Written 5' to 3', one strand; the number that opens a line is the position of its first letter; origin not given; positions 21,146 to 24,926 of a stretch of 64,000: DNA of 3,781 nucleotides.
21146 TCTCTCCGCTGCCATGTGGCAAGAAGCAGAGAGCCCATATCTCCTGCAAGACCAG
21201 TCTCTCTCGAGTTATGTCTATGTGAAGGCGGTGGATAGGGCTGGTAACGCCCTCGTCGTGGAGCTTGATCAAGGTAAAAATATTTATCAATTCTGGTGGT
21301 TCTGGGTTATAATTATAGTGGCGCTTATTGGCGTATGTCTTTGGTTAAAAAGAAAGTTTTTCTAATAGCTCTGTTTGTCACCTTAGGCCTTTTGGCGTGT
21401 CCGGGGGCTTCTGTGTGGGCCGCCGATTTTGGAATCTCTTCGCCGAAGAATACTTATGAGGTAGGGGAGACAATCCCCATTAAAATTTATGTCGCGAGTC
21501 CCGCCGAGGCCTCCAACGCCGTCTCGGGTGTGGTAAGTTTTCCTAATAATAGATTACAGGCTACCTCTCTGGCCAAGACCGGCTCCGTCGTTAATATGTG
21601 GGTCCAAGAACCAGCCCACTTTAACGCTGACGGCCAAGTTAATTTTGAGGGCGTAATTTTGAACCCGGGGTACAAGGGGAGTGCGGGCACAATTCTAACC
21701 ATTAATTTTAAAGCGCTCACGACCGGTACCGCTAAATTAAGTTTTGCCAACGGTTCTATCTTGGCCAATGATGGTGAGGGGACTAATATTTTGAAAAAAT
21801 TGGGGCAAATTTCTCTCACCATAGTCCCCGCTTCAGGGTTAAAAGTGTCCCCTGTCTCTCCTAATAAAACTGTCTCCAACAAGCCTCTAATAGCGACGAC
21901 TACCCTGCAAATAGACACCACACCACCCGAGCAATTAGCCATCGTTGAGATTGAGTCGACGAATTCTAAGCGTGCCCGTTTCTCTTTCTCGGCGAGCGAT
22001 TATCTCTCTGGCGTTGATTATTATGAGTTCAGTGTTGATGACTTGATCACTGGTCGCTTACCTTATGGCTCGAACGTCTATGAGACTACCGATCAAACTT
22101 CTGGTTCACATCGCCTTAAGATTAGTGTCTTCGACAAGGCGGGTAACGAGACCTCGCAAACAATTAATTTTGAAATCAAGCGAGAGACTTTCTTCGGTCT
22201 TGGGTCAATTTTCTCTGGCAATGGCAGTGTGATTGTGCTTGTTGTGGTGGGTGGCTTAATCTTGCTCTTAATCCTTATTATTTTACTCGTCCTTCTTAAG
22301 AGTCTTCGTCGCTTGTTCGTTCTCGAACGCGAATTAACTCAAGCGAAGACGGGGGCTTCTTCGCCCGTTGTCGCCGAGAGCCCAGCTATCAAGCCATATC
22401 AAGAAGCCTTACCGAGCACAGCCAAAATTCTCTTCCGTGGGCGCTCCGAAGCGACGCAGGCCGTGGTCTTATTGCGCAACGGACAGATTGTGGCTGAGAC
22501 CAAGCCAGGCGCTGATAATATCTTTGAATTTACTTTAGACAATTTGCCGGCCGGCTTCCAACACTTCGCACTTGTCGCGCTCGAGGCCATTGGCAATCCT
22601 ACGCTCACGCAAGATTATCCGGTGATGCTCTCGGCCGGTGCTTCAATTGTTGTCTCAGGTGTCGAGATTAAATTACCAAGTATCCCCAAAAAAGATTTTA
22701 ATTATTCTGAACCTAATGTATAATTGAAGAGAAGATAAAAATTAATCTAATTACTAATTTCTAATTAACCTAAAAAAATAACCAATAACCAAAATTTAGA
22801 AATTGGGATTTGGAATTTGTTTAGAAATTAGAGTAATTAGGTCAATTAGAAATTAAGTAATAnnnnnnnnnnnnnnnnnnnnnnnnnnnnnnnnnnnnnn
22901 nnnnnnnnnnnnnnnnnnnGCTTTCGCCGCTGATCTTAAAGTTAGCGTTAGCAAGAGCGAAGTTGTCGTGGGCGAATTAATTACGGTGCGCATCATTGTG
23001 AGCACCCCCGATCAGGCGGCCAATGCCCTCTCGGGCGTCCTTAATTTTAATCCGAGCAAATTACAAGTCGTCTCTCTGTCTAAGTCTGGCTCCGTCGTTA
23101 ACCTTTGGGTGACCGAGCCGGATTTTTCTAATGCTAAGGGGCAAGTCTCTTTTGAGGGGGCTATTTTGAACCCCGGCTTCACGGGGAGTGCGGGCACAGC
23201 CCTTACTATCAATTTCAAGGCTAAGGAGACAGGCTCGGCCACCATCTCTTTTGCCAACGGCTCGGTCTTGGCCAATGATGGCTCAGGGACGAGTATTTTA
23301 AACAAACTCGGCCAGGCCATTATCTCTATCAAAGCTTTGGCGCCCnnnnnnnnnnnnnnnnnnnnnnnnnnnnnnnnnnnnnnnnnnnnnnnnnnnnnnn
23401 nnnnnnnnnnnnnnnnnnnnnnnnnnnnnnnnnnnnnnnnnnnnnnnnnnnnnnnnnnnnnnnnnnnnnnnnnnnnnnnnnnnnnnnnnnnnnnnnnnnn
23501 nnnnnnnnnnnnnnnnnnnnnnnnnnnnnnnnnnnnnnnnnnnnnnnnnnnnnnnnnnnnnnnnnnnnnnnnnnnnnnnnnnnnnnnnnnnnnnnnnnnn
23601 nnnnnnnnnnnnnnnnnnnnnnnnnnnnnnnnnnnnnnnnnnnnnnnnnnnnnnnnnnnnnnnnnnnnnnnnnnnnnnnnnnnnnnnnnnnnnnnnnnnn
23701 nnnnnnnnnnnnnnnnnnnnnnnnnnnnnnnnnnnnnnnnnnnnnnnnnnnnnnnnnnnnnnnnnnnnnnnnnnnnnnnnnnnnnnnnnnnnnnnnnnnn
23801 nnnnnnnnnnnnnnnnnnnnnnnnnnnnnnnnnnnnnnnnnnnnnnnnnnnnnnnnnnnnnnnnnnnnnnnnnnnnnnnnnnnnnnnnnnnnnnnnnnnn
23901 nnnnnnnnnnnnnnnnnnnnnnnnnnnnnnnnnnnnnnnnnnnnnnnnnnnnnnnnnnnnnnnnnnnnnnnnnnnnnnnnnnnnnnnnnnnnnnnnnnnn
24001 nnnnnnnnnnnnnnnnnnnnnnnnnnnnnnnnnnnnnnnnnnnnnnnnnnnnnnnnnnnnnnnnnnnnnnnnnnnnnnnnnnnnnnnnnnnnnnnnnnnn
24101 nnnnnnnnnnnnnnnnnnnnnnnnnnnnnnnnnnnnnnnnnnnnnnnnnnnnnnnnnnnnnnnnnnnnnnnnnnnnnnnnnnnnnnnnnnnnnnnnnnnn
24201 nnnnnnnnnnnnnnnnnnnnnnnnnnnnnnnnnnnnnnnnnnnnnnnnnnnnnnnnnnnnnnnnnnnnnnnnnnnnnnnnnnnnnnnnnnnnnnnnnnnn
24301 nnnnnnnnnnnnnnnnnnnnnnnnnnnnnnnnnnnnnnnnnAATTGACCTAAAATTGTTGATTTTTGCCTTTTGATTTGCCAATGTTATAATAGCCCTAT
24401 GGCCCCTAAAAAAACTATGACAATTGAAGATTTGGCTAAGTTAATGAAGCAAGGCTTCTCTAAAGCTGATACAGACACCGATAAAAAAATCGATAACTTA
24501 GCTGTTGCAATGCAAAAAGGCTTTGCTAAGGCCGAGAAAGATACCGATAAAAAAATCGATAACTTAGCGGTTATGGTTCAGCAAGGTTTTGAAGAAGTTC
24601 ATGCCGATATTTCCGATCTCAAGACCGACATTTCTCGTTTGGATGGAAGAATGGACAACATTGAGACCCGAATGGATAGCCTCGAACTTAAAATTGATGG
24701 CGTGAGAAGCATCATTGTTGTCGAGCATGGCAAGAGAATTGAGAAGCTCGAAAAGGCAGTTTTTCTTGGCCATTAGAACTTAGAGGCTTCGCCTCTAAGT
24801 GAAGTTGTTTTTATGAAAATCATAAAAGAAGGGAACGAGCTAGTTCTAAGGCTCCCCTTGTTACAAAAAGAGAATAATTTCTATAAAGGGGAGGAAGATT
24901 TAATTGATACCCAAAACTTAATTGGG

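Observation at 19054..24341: Dockerin-like protein followed by three paralogous cohesin-like membrane proteins, a possible cell-surface cohesin-dockerin docking system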

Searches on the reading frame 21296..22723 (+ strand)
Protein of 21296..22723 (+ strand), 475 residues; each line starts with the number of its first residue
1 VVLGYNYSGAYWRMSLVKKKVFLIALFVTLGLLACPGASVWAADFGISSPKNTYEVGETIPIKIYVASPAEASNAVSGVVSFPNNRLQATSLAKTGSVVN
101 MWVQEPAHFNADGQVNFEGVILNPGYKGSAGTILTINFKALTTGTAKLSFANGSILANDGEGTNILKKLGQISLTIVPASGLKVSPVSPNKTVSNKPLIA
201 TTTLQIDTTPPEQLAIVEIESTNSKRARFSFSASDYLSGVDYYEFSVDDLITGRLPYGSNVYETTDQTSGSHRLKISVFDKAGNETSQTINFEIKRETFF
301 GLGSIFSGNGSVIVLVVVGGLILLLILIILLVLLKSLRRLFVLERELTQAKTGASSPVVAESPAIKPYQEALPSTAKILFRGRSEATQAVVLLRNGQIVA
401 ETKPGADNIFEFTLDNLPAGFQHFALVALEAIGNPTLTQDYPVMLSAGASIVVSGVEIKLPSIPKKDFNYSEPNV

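Call 3: search_protein_families(library=pfam, proteins=[window:21296-22723:+], max_evalue=1)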
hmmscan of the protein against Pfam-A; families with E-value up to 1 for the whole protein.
window:21296-22723:+ (475 aa): 6 families
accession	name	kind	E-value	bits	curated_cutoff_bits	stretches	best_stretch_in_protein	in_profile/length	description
PF24893.1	DUF7743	-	8e-06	26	27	1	206-288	2-90/120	Domain of unknown function (DUF7743)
PF19077.6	Big_13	-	0.0015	19.4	27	1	264-294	69-100/102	Bacterial Ig-like domain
PF20164.4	GspA_SrpA_N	-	0.02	15.8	27.4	1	251-296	68-113/117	GspA/SrpA SigLec-like domain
PF11808.13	PhoR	-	0.19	12.6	27.1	1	312-352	17-57/86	Phosphate regulon sensor protein PhoR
PF07559.19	FlgE_D2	-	0.43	11.5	22.7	0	263-295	13-44/142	Flagellar basal body protein FlaE D2 domain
PF19337.4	BAMBI_C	-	0.7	10.1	27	0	311-341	31-61/138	BMP and activin membrane-bound inhibitor homolog C-terminus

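Call 4: search_protein_families(library=ncbifam, proteins=[window:21296-22723:+], max_evalue=1)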
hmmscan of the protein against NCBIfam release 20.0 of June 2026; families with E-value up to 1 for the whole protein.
window:21296-22723:+ (475 aa): 7 families
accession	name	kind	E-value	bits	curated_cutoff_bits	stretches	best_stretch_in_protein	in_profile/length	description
NF047446.1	barrel_OmpL47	domain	1.6e-08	34.9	40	1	227-294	5-68/68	OmpL47-type beta-barrel domain-containing protein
NF033510.3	Ca_tandemer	repeat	0.00076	19.8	50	0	372-435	27-95/96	Ca2+-stabilized repeat-containing adhesin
NF033707.1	T9SS_sortase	equivalog_domain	0.0016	16.1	420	1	241-298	940-992/1095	type IX secretion system sortase PorU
NF047441.1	Lepto_OmpL47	equivalog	0.0099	15.5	250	1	200-290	139-225/336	multi-beta-barrel domain surface protein OmpL47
NF033506.0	PACE-CTERM-PROT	exception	0.024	13.3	110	1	196-330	483-619/627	putative S-layer protein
TIGR03911.1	pyrrolys_PylD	equivalog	0.045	12.9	150.05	1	358-423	82-145/266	3-methylornithyl-N6-L-lysine dehydrogenase PylD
NF012211.1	tand_rpt_95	domain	0.28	11.1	90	0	258-295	48-85/98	tandem-95 repeat protein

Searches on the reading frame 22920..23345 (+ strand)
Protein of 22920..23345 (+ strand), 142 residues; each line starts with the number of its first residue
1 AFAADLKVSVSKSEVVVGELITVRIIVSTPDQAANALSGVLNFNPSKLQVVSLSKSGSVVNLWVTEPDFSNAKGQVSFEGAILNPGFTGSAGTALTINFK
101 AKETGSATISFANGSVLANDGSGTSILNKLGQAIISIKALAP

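Call 79: search_solved_structures(query=window:22920-23345:+, max_evalue=10, show_alignments=5)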
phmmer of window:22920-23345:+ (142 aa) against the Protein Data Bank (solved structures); distinct sequences matched with E-value up to 10: 5.
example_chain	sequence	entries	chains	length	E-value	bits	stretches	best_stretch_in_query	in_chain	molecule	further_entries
4uyp_A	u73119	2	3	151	0.00034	23.7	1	7-106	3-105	Cellulosomal scaffoldin anchoring protein C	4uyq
3l8q_A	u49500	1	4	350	0.12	15.5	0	90-134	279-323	Cellulosomal scaffoldin adaptor protein B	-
5g5d_A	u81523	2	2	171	0.55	13.4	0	85-142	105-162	CELLULOSOME ANCHORING PROTEIN COHESIN REGION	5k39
4u3s_A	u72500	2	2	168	0.88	12.7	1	90-136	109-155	Cellulosomal scaffoldin adaptor protein B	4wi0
9rwu_A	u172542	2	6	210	1.7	11.8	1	79-125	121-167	Pilus assembly protein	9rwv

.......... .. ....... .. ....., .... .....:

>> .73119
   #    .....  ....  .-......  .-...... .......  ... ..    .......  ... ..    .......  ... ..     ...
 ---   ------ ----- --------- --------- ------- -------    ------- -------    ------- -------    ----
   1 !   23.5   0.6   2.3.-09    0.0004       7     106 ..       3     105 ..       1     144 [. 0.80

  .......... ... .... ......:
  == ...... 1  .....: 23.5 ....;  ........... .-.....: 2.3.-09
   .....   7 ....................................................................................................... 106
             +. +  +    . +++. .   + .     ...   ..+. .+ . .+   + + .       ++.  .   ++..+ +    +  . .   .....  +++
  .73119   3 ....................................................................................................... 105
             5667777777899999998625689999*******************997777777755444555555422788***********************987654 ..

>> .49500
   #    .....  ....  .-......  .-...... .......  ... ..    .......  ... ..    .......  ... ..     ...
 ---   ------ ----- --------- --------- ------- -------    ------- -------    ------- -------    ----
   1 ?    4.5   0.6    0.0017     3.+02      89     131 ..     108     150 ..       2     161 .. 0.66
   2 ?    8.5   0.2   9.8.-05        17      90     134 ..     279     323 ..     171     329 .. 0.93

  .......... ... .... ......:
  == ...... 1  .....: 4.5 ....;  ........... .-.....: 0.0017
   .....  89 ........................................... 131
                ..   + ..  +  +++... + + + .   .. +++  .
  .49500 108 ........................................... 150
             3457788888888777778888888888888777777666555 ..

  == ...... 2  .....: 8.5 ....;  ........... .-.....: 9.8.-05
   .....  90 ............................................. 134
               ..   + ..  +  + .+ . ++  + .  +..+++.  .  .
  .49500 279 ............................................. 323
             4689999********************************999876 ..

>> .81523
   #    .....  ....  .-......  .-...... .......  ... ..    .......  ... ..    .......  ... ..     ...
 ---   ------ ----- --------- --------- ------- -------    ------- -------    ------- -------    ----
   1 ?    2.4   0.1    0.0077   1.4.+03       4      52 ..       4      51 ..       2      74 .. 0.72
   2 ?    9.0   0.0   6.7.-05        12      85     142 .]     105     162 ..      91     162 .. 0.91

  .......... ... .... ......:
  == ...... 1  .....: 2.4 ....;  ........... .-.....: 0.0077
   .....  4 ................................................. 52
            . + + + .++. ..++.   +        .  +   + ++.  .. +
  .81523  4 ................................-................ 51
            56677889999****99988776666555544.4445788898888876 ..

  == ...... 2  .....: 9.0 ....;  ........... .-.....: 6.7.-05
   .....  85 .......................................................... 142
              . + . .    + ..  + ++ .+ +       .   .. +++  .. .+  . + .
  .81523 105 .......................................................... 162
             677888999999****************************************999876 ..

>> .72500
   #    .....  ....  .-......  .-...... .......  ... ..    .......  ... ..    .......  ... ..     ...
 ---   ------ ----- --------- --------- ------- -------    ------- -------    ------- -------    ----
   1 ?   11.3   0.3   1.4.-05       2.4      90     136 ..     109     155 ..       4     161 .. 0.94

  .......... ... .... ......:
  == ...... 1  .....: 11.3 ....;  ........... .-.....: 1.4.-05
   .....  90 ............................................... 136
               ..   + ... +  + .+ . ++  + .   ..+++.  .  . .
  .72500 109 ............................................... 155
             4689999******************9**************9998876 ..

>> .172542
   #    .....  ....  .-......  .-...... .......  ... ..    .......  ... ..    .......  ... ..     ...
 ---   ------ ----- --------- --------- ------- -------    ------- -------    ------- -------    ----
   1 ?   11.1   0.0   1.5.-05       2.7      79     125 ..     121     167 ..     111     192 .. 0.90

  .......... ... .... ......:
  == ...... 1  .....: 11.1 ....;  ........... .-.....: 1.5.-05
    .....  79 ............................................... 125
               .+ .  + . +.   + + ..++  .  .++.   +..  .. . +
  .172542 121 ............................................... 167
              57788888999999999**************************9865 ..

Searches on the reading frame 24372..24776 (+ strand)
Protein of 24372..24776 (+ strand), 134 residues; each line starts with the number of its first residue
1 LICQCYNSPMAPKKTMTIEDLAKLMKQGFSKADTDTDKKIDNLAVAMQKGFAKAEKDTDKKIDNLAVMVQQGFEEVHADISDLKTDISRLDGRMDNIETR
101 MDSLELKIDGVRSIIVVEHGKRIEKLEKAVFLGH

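Call 3: search_protein_families(library=pfam, proteins=[window:24372-24776:+], max_evalue=1)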
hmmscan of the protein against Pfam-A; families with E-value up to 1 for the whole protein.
window:24372-24776:+ (134 aa): 35 families (the best 25 are shown)
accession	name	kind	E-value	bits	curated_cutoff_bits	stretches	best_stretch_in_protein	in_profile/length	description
PF08702.15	Fib_alpha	-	4.2e-05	24.2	29.9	1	16-109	35-126/143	Fibrinogen alpha/beta chain family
PF23991.1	DUF7310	-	9.5e-05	23.2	40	1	57-114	14-66/83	Coiled-coil region of unknown function (DUF7310)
PF11068.13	YlqD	-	0.00074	20.3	27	1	19-127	15-116/131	YlqD protein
PF10241.14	KxDL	-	0.00097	19.8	27.2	1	44-108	14-78/86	Uncharacterized conserved protein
PF11101.13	DUF2884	-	0.0028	17.8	30.6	1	10-109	87-184/228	Protein of unknown function (DUF2884)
PF05377.16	FlaC_arch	-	0.0029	18.4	27.8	1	93-130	1-37/55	Flagella accessory protein C (FlaC)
PF10779.14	XhlA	-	0.0031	18.1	34.7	1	83-127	2-45/67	Haemolysin XhlA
PF19111.5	DUF5798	-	0.0044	17.6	27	1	57-115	5-59/89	Family of unknown function (DUF5798)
PF04513.17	Baculo_PEP_C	-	0.0047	17.4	38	1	35-111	42-118/140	Baculovirus polyhedron envelope protein, PEP, C terminus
PF07889.17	DUF1664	-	0.0049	17.3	34.6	1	16-111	26-120/124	Protein of unknown function (DUF1664)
PF17561.7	TssO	-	0.0087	16.7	29.2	1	45-89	54-100/148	Type VI secretion system, TssO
PF06825.17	HSBP1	-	0.0087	16.3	28.6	1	92-110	27-45/51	Heat shock factor binding protein 1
PF11932.13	DUF3450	-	0.0095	15.7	32.6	1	47-113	24-93/241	Protein of unknown function (DUF3450)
PF06009.19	Laminin_II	-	0.012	16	33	1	60-112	6-58/138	Laminin Domain II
PF10267.14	Tmemb_cc2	-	0.014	15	32.8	1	44-129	190-270/397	Predicted transmembrane and coiled-coil 2 protein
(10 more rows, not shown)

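Call 4: search_protein_families(library=ncbifam, proteins=[window:24372-24776:+], max_evalue=1)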
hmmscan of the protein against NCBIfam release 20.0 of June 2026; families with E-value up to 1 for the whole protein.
window:24372-24776:+ (134 aa): 15 families
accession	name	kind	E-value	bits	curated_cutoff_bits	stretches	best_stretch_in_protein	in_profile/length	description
NF041849.1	trans_regNmlR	equivalog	0.0038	17.3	175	1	44-115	46-116/117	stress response transcriptional regulator NmlR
NF045487.1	ASRP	equivalog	0.0055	15.4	300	1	48-124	203-280/593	archaea-specific SMC-related protein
TIGR00634.1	recN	equivalog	0.0073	15.3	407.85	1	17-104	223-313/563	DNA repair protein RecN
NF053563.1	Rkd4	equivalog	0.0083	14.3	860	1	37-103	310-375/747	arcadin-4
NF038218.1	IcmG_DotF_IVB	equivalog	0.011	15.5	200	1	23-127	66-165/266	type IVB secretion system protein IcmG/DotF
TIGR02559.1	HrpB7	equivalog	0.021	15.1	134.4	1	60-106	89-135/158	type III secretion protein HrpB7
NF010725.0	PRK14127.1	equivalog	0.024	15.1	91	1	58-131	25-103/111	cell division regulator GpsB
NF047515.1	SpiroCoCo_C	equivalog_domain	0.027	13.6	125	1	71-114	114-157/313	SpiroCoCo family coiled-coil protein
NF007506.1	PRK10101.1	equivalog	0.029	14.1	165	1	32-84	80-130/151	curli minor subunit CsgB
NF047363.1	Zn_ribbon_CdsZ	equivalog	0.03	13.8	275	1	54-112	27-85/251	zinc ribbon domain regulatory protein CdsZ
NF033930.1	pneumo_PspA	exception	0.039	12.7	850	1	28-122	62-159/659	pneumococcal surface protein A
NF011149.0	PRK14559.1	equivalog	0.04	12.6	374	1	12-81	266-335/642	serine/threonine phosphatase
NF053525.1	thylo_ssr2422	subfamily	0.11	13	38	1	59-97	11-49/77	ssr2422 family thylakoid membrane protein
NF038178.1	AlgP_Nterm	equivalog_domain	0.19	12.1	100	1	21-88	40-109/132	AlgP family protein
TIGR01149.1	mtrG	equivalog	0.38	10.7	50.65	1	93-123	13-43/70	tetrahydromethanopterin S-methyltransferase subunit MtrG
